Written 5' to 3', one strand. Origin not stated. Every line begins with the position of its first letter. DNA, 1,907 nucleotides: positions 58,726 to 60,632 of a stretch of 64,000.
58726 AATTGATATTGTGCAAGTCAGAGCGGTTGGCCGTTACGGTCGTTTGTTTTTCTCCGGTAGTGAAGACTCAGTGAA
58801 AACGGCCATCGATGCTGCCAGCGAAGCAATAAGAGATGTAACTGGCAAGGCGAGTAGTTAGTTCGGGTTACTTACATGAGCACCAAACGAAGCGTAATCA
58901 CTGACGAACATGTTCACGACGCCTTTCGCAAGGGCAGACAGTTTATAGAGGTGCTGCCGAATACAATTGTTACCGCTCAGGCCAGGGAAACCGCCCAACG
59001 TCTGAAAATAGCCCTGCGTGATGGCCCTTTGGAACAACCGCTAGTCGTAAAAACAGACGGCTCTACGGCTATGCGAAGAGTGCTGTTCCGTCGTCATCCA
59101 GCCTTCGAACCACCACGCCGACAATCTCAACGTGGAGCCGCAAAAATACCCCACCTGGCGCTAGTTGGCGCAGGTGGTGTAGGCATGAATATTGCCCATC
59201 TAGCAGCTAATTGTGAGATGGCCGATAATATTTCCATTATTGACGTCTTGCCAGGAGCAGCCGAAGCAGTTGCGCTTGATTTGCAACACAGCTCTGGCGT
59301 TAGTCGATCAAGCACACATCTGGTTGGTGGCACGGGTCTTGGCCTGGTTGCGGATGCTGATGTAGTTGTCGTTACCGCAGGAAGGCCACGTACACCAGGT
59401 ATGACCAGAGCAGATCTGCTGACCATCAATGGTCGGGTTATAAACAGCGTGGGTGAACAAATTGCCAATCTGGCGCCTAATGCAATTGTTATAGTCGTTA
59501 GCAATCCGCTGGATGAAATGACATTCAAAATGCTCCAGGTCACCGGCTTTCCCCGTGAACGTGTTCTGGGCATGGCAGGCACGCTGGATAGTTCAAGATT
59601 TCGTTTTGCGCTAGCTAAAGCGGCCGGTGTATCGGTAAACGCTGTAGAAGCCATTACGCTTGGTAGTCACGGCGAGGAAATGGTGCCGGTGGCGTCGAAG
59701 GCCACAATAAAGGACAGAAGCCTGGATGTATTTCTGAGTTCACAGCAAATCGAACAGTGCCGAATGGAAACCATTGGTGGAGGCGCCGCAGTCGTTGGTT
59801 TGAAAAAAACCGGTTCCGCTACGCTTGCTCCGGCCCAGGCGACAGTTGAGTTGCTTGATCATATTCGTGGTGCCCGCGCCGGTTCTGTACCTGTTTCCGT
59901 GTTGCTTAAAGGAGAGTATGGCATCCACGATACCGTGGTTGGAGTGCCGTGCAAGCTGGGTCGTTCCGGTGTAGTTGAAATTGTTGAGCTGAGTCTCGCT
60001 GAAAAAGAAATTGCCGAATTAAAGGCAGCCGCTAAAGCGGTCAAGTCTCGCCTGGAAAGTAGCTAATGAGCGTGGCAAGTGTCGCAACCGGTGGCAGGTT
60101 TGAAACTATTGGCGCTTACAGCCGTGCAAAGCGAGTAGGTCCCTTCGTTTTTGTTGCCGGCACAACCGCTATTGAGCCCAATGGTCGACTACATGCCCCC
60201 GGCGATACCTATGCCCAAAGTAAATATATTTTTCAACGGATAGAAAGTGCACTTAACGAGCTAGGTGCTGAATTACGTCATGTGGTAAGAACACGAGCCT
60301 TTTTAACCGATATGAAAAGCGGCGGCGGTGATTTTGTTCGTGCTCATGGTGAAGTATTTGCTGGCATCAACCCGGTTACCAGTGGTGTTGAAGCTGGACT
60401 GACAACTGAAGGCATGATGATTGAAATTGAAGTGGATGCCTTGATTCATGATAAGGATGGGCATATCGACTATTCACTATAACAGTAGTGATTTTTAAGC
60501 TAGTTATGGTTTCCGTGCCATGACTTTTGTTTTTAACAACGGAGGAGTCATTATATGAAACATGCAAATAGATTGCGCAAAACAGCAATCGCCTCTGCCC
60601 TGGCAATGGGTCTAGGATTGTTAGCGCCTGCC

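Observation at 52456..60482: Non-canonical bacterial microcompartment locus: minimal P/H/T shell and acylating AldDH combined with GS-like, sarcosine-oxidase-like, opine-DH-like, MDH-like and RidA enzymes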

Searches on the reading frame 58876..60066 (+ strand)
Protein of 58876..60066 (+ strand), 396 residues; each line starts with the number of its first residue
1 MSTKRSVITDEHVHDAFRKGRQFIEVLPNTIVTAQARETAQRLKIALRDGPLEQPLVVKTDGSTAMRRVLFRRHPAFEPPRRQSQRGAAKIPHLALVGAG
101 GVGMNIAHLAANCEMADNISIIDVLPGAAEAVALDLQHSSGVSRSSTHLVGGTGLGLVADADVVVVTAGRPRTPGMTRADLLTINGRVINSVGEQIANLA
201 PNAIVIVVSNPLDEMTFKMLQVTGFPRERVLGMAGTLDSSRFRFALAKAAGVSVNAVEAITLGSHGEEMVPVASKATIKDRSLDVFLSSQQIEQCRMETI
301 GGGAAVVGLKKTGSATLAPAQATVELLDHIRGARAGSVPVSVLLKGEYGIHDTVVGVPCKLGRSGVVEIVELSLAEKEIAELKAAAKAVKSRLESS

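Call 3: search_protein_families(library=pfam, proteins=[window:58876-60066:+], max_evalue=0.01)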
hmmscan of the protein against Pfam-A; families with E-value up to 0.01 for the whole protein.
window:58876-60066:+ (396 aa): 2 families
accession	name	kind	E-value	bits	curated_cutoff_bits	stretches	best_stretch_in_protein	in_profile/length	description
PF00056.29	Ldh_1_N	-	3e-35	121.7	27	1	94-232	3-141/141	lactate/malate dehydrogenase, NAD binding domain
PF02866.23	Ldh_1_C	-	9.4e-25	88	22.6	1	236-394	2-168/174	lactate/malate dehydrogenase, alpha/beta C-terminal domain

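Call 4: search_protein_families(library=ncbifam, proteins=[window:58876-60066:+], max_evalue=0.01)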
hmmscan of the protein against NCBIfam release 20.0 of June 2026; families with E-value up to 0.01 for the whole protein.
window:58876-60066:+ (396 aa): 13 families
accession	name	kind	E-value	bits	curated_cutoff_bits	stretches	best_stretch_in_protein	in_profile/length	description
NF004863.0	PRK06223.1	subfamily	2.3e-93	312.8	283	1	93-394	5-305/313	malate dehydrogenase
TIGR01763.1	MalateDH_bact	equivalog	4.9e-80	269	351.85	1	94-393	4-302/305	malate dehydrogenase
TIGR01771.1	L-LDH-NAD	equivalog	8.7e-63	212.4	303.55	1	96-390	1-298/299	L-lactate dehydrogenase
NF000824.0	PRK00066.1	subfamily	2.4e-59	201.2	339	1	93-394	8-312/316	L-lactate dehydrogenase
NF041314.1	Malate_DH_Halo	equivalog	2.1e-47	161.8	550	1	96-391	6-298/304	malate dehydrogenase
TIGR01772.1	MDH_euk_gproteo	equivalog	8.1e-29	100.9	273.05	1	95-391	3-302/313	malate dehydrogenase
TIGR01759.1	MalateDH-SF1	subfamily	5.1e-27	94.7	345.65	1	158-390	77-321/327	malate dehydrogenase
NF003916.0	PRK05442.1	equivalog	1.1e-24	87.1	271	1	158-389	79-316/328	malate dehydrogenase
TIGR01758.1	MDH_euk_cyt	equivalog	3.8e-16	59.5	470.4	1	159-390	74-316/324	malate dehydrogenase, NAD-dependent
TIGR01756.1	LDH_protist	equivalog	9.5e-15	54.5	486.25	1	156-380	56-291/313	lactate dehydrogenase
TIGR01757.1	Malate-DH_plant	equivalog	1e-14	54.1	598.3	1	129-372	90-340/387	malate dehydrogenase, NADP-dependent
NF012001.0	PRK15457.1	equivalog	0.0026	17.5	193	1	6-64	3-62/233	ethanolamine utilization acetate kinase EutQ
NF009201.0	PRK12549.1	subfamily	0.0081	15.3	235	0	89-176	127-212/286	shikimate dehydrogenase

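Call 57: search_solved_structures(query=window:58876-60066:+, max_evalue=1e-40, show_alignments=1)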
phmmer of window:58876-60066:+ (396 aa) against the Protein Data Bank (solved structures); distinct sequences matched with E-value up to 1e-40: 34.
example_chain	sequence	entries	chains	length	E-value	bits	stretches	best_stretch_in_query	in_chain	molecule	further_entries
1uxh_A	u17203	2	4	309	5.3e-70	239.8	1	94-394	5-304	MALATE DEHYDROGENASE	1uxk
1uxi_A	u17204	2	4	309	5.4e-70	239.7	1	94-394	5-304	MALATE DEHYDROGENASE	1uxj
1guy_A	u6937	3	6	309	5.7e-70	239.7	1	94-394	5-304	MALATE DEHYDROGENASE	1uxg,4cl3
1ur5_A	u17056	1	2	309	3.1e-69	237.2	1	94-394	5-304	MALATE DEHYDROGENASE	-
4plh_A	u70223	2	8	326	9.7e-67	229.1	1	94-392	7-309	malate dehydrogenase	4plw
4plt_B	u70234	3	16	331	5.4e-63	216.7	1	94-392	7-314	malate dehydrogenase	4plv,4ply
1guz_A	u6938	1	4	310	1.3e-62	215.5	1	94-390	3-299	MALATE DEHYDROGENASE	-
1gv1_A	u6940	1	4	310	1.7e-62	215.1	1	94-390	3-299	MALATE DEHYDROGENASE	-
1gv0_A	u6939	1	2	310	9.4e-62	212.6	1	94-390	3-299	MALATE DEHYDROGENASE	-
3nep_X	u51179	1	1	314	8.7e-61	209.5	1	95-394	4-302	Malate dehydrogenase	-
3gvh_A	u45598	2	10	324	1.1e-60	209.1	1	93-388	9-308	Malate dehydrogenase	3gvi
7aob_A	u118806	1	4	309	2.9e-60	207.7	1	90-390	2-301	Malate dehydrogenase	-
4ros_A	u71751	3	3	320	1.4e-58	202.2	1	94-394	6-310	Malate dehydrogenase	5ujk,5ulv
2hjr_A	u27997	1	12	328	2.6e-58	201.3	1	94-388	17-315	Malate dehydrogenase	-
3tl2_A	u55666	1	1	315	2.5e-57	198.1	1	93-390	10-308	Malate dehydrogenase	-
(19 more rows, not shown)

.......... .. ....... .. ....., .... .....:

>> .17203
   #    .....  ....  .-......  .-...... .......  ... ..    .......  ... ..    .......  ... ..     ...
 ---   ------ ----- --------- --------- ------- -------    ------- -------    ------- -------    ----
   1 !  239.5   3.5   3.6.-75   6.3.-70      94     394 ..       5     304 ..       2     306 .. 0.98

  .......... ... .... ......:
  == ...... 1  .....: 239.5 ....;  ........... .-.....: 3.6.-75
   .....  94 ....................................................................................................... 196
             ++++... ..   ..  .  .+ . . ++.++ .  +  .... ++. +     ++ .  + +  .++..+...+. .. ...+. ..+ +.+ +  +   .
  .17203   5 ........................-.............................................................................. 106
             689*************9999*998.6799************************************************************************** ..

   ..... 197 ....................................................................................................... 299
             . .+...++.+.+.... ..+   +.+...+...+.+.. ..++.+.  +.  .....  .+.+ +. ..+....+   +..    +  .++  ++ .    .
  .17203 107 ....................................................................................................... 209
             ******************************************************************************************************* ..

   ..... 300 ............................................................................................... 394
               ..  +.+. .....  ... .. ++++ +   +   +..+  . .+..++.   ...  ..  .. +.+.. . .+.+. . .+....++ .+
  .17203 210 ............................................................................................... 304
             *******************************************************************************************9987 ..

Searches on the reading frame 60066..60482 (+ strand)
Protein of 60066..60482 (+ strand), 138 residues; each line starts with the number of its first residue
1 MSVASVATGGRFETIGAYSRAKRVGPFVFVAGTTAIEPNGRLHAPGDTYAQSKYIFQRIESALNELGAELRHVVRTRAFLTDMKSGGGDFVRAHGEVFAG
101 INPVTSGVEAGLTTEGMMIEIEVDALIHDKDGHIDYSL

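Call 3: search_protein_families(library=pfam, proteins=[window:60066-60482:+], max_evalue=0.01)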
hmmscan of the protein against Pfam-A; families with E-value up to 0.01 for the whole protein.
window:60066-60482:+ (138 aa): 1 family
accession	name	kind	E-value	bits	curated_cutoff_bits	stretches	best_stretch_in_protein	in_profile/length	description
PF01042.26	Ribonuc_L-PSP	-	7.3e-22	78.1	27.3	1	11-126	4-120/121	Endoribonuclease L-PSP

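Call 4: search_protein_families(library=ncbifam, proteins=[window:60066-60482:+], max_evalue=0.01)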
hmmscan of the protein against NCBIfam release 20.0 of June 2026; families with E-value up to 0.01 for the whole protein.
window:60066-60482:+ (138 aa): 2 families
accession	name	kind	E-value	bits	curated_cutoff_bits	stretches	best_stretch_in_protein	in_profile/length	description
TIGR00004.1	TIGR00004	subfamily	4.6e-13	49.4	106.25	1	13-123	11-121/125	Rid family detoxifying hydrolase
TIGR03610.1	RutC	equivalog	6.2e-07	29.6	169.1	1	9-123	9-122/127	pyrimidine utilization protein C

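Call 67: search_solved_structures(query=window:60066-60482:+, max_evalue=0.00001, show_alignments=3)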
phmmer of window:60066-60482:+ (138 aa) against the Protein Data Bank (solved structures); distinct sequences matched with E-value up to 0.00001: 19.
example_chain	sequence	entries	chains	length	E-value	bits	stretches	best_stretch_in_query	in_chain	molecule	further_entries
3i7t_A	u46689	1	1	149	5.2e-19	71.8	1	5-127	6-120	Putative uncharacterized protein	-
1xrg_A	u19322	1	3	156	3.5e-11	46.5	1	5-125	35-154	Putative translation initiation inhibitor, yjgF family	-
2csl_A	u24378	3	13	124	6.2e-11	45.7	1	11-126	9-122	protein translation initiation inhibitor | translation initiation inhibitor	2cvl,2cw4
2dyy_A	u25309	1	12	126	1.4e-10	44.6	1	13-124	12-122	UPF0076 protein PH0854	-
5y6u_A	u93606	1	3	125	1.8e-09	41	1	13-127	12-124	YabJ protein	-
1qd9_A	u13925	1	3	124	1.8e-09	40.9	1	13-127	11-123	PURINE REGULATORY PROTEIN YABJ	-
5yu2_A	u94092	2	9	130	6.8e-09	39.1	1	11-125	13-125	Translation initiation inhibitor homologue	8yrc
3l7q_A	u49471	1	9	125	8.7e-09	38.7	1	13-125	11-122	Putative translation initiation inhibitor, aldR regulator-like protein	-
7cd2_A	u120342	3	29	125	1.2e-08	38.2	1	13-127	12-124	YabJ protein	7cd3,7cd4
1qah_A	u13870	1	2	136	7e-08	35.8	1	9-125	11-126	PERCHLORIC ACID SOLUBLE PROTEIN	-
1x25_A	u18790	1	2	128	9.4e-08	35.4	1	12-123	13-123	Hypothetical UPF0076 protein ST0811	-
3m1x_A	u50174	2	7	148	3.6e-07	33.5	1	7-125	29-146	putative Endoribonuclease L-PSP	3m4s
3mqw_A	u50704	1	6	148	3.7e-07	33.4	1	7-125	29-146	putative Endoribonuclease L-PSP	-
8v8r_A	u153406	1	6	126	6.1e-07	32.7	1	13-125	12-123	Enamine/imine deaminase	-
3quw_A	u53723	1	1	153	6.3e-07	32.7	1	15-126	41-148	Protein MMF1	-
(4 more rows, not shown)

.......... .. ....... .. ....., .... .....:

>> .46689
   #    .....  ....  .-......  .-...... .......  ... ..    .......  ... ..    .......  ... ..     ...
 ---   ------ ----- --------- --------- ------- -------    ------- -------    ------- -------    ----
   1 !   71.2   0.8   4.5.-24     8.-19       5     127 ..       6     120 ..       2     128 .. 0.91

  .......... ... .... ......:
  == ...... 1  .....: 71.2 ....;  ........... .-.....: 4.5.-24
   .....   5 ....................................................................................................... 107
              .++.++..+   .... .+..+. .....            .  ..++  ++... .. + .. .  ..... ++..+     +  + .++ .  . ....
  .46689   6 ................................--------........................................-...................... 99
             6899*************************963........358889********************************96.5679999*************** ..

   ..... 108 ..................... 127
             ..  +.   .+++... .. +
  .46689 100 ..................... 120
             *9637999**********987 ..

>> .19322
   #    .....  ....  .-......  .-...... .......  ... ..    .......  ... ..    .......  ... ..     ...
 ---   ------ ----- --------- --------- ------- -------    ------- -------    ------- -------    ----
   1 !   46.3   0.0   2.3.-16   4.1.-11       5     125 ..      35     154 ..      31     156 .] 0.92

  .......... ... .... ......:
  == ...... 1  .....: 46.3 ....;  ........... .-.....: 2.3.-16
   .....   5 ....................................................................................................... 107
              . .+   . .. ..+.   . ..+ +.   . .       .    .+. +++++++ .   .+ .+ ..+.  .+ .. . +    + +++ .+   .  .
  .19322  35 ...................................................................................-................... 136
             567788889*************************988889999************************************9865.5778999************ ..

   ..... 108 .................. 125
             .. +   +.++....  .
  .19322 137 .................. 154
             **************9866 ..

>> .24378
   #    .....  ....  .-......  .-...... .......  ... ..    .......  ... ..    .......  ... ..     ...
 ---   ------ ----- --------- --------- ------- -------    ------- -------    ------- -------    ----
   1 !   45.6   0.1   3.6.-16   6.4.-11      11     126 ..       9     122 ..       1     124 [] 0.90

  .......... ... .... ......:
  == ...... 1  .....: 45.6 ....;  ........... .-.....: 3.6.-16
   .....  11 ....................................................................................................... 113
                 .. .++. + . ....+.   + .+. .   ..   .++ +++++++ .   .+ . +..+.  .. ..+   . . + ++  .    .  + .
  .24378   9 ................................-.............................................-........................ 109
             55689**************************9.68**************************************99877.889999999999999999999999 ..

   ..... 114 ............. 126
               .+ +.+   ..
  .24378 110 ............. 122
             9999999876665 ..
